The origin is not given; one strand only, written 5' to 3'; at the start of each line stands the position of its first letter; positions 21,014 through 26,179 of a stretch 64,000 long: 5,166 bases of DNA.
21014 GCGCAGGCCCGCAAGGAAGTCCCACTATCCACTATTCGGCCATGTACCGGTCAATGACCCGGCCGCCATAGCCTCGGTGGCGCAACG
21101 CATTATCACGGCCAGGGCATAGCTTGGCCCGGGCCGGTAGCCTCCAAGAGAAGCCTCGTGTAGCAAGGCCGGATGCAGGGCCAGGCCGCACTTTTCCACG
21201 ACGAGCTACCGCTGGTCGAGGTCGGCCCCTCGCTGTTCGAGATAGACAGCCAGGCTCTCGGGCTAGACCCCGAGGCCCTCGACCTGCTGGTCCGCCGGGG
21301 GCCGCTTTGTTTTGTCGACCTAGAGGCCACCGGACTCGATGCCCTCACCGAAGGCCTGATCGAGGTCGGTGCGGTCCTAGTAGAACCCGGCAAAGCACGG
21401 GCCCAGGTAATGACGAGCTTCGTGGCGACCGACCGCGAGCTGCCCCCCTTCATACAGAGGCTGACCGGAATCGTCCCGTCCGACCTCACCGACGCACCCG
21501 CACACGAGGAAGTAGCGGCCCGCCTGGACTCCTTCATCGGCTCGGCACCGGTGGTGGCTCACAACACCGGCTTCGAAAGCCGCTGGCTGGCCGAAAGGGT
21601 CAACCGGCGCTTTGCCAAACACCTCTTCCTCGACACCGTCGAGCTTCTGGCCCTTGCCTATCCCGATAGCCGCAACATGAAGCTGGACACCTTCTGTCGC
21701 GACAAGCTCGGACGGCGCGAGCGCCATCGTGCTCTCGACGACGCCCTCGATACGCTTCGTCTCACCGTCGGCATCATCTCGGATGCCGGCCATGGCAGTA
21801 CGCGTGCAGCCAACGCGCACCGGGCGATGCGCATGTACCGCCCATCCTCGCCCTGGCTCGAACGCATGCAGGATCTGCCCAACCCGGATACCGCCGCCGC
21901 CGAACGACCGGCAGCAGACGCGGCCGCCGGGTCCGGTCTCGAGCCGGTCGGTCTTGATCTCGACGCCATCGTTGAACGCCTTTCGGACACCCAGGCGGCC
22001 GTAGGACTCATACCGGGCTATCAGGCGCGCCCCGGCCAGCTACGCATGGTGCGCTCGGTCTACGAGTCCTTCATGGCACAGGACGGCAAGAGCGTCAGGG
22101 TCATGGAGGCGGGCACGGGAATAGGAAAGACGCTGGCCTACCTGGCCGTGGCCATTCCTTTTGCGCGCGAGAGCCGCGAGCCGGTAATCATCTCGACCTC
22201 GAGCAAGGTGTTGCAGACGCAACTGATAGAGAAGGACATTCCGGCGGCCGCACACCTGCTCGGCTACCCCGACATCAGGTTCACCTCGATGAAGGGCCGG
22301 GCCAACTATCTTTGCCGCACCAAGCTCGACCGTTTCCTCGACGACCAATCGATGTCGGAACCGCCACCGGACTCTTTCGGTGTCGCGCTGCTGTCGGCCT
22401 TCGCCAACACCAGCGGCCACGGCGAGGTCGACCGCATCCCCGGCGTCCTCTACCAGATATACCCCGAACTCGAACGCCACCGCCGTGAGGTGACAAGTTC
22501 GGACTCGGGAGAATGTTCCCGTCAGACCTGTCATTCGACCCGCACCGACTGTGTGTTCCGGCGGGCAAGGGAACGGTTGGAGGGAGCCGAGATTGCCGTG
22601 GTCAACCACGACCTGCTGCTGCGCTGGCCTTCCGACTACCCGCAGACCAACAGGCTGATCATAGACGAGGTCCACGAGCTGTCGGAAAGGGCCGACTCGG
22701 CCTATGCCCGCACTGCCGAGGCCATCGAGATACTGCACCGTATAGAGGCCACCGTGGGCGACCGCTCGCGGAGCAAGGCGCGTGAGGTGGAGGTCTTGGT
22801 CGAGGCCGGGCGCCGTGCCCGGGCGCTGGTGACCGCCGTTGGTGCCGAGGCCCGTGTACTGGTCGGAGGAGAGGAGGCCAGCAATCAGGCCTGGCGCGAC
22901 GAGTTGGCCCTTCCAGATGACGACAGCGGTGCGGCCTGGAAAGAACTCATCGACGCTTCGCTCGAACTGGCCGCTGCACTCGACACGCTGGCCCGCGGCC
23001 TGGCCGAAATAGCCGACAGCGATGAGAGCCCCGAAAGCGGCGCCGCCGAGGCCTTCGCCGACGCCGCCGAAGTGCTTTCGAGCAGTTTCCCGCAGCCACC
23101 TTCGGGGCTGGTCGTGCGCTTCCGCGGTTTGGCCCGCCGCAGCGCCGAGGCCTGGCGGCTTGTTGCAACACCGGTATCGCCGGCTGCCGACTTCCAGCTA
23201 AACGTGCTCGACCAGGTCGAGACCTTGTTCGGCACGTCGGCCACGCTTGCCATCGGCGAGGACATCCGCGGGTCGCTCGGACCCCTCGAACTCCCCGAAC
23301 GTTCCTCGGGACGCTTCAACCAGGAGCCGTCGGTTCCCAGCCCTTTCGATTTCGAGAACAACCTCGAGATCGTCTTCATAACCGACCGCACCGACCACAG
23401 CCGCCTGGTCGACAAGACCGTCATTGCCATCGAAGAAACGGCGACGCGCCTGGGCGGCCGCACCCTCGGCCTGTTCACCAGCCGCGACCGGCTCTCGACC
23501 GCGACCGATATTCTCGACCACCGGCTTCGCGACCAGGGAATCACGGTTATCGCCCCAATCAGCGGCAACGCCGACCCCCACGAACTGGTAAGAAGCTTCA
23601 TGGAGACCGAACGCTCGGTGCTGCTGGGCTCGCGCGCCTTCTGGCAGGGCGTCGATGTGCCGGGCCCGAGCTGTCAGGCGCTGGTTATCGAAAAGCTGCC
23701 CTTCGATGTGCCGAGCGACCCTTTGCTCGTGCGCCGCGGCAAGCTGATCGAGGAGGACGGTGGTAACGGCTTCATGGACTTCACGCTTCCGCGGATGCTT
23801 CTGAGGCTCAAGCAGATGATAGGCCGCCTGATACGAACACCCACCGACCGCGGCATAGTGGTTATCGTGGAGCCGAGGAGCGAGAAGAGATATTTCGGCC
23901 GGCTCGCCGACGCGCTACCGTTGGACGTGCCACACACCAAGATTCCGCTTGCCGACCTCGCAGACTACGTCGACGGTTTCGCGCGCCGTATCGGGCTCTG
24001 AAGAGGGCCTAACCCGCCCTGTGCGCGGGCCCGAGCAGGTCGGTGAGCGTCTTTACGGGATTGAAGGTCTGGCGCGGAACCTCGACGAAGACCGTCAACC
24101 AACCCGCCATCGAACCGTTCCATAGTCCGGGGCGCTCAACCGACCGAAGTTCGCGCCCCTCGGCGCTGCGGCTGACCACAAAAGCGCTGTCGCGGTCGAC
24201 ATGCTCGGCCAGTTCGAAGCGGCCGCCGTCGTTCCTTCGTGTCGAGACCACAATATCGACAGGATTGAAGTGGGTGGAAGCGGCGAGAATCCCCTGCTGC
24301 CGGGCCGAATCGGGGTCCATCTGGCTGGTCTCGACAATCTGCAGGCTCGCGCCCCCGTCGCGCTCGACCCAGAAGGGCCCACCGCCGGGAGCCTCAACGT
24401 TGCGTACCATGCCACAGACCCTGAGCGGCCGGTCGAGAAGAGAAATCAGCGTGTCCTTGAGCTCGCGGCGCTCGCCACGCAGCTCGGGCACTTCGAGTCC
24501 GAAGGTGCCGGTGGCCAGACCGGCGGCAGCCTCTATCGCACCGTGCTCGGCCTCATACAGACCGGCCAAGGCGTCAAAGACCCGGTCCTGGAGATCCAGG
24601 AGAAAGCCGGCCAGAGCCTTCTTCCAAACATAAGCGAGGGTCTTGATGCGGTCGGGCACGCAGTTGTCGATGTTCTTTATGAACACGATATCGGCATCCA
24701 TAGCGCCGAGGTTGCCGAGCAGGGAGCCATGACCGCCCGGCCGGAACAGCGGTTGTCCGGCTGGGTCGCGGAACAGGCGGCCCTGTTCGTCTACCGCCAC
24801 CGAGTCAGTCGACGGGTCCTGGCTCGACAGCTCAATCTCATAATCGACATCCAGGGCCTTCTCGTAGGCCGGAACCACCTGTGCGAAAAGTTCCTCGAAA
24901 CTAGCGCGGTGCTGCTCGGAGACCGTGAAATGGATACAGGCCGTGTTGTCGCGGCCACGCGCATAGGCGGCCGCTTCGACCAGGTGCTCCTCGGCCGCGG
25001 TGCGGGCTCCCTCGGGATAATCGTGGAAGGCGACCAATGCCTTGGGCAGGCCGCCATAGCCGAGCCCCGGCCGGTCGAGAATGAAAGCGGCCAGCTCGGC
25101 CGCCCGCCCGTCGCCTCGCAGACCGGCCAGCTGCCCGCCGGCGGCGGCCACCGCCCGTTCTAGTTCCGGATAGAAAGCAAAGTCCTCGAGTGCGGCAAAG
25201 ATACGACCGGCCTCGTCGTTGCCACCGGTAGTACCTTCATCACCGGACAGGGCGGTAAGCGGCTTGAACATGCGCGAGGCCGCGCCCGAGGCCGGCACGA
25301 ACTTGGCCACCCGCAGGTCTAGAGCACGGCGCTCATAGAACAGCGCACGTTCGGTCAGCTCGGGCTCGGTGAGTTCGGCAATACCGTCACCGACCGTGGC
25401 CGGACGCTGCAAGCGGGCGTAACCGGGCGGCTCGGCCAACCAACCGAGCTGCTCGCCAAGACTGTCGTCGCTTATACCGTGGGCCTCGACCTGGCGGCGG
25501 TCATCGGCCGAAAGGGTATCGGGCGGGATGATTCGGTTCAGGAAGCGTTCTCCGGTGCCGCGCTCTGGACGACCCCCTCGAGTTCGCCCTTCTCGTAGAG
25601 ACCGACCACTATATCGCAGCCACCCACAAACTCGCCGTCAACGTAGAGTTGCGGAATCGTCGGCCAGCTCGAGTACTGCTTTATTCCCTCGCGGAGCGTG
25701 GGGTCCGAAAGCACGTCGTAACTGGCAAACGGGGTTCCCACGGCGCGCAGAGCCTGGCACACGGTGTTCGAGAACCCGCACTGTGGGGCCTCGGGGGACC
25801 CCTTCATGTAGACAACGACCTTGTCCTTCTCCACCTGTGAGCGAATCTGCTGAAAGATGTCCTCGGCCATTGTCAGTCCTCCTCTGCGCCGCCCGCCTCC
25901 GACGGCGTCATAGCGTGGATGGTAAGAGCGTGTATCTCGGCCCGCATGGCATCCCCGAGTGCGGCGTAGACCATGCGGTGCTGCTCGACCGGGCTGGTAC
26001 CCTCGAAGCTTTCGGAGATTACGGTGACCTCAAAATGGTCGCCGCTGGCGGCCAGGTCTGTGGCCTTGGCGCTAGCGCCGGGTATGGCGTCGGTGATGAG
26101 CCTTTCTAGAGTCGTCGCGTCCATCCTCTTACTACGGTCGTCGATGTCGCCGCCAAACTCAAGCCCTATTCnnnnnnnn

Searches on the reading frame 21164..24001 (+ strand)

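Call 35: search_protein_families(library=pfam, proteins=[window:21164-24001:+], max_evalue=0.00001)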
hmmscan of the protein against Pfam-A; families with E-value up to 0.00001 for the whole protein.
window:21164-24001:+ (945 aa): 3 families
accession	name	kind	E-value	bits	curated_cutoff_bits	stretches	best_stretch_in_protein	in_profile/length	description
PF13307.12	Helicase_C_2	-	1.1e-31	110.6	25.3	1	758-915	3-164/170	Helicase C-terminal domain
PF00929.31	RNase_T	-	1.8e-20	74.6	24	1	50-200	2-163/164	Exonuclease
PF00270.35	DEAD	-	6.4e-06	26.4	26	0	307-356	13-63/167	DEAD/DEAH box helicase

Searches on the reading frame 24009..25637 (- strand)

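Call 36: search_protein_families(library=pfam, proteins=[window:24009-25637:-], max_evalue=0.00001)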
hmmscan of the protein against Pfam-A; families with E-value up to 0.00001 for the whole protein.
window:24009-25637:- (542 aa): 1 family
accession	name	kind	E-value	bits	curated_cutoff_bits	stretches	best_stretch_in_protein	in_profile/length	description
PF14134.11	DUF4301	-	2.1e-168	561.7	27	1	45-540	3-507/507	Domain of unknown function (DUF4301)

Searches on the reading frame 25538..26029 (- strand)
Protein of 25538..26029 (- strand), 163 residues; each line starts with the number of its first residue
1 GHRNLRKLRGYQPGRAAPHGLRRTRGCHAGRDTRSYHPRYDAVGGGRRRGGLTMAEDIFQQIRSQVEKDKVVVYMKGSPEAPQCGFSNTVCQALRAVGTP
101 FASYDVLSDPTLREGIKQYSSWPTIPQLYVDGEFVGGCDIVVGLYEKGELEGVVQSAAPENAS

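Call 36: search_protein_families(library=pfam, proteins=[window:25538-26029:-], max_evalue=0.00001)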
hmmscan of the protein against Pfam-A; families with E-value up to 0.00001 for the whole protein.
window:25538-26029:- (163 aa): 1 family
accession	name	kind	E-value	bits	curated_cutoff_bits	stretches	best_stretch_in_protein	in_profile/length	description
PF00462.30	Glutaredoxin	-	1.3e-19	70.5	22.9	1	71-135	1-60/60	Glutaredoxin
